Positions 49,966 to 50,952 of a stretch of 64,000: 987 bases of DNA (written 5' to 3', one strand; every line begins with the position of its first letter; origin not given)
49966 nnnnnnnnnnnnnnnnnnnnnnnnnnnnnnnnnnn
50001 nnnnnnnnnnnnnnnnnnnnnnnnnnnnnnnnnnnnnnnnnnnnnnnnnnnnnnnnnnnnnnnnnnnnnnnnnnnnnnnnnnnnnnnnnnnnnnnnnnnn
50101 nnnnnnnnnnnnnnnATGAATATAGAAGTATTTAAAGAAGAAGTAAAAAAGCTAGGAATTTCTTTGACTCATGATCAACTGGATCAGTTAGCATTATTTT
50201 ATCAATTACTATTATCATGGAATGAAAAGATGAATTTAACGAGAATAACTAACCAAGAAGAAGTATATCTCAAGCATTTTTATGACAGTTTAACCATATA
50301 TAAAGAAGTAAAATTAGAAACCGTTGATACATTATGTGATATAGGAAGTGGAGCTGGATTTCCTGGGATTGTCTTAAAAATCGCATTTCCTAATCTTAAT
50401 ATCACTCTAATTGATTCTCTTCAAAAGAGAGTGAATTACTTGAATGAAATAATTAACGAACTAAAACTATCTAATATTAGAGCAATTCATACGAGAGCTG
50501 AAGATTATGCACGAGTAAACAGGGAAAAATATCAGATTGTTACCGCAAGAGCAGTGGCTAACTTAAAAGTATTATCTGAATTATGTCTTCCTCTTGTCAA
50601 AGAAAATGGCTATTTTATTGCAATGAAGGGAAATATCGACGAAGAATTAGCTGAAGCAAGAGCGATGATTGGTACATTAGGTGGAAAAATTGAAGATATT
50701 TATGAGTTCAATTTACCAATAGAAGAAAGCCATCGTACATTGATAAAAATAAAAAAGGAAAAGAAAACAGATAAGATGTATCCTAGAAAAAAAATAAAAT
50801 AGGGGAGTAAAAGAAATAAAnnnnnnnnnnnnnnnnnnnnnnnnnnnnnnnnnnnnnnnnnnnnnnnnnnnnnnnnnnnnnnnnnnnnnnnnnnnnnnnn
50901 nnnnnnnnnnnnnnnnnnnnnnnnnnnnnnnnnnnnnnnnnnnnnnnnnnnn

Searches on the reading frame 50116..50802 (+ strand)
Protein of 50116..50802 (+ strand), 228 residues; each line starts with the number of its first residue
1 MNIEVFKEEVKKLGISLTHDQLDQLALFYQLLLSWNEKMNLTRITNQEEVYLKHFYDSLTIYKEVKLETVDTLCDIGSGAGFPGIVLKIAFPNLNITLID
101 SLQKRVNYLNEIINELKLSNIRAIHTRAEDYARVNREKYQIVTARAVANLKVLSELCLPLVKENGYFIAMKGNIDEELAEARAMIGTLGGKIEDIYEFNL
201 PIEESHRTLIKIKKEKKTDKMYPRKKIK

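Call 14: search_protein_families(library=ncbifam, proteins=[window:50116-50802:+])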
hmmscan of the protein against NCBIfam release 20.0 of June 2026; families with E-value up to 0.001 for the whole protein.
window:50116-50802:+ (228 aa): 5 families
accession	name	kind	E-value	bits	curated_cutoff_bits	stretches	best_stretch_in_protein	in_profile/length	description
TIGR00138.1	rsmG_gidB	equivalog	5.7e-55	185.8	99.5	1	26-211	2-180/183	16S rRNA (guanine(527)-N(7))-methyltransferase RsmG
NF006138.0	PRK08287.1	equivalog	2.2e-07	30.9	210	1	64-184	26-143/189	decarboxylating cobalt-precorrin-6B (C(15))-methyltransferase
TIGR02469.1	CbiT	equivalog_domain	5.5e-06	26.7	78.3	1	63-162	13-113/124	precorrin-6Y C5,15-methyltransferase (decarboxylating) subunit CbiT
TIGR01983.1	UbiG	equivalog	3.1e-05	23.4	102.95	1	38-167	24-149/228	bifunctional 2-polyprenyl-6-hydroxyphenol methylase/3-demethylubiquinol 3-O-methyltransferase UbiG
TIGR03534.1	RF_mod_PrmC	equivalog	0.00083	18.9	199.1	0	64-143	83-161/253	peptide chain release factor N(5)-glutamine methyltransferase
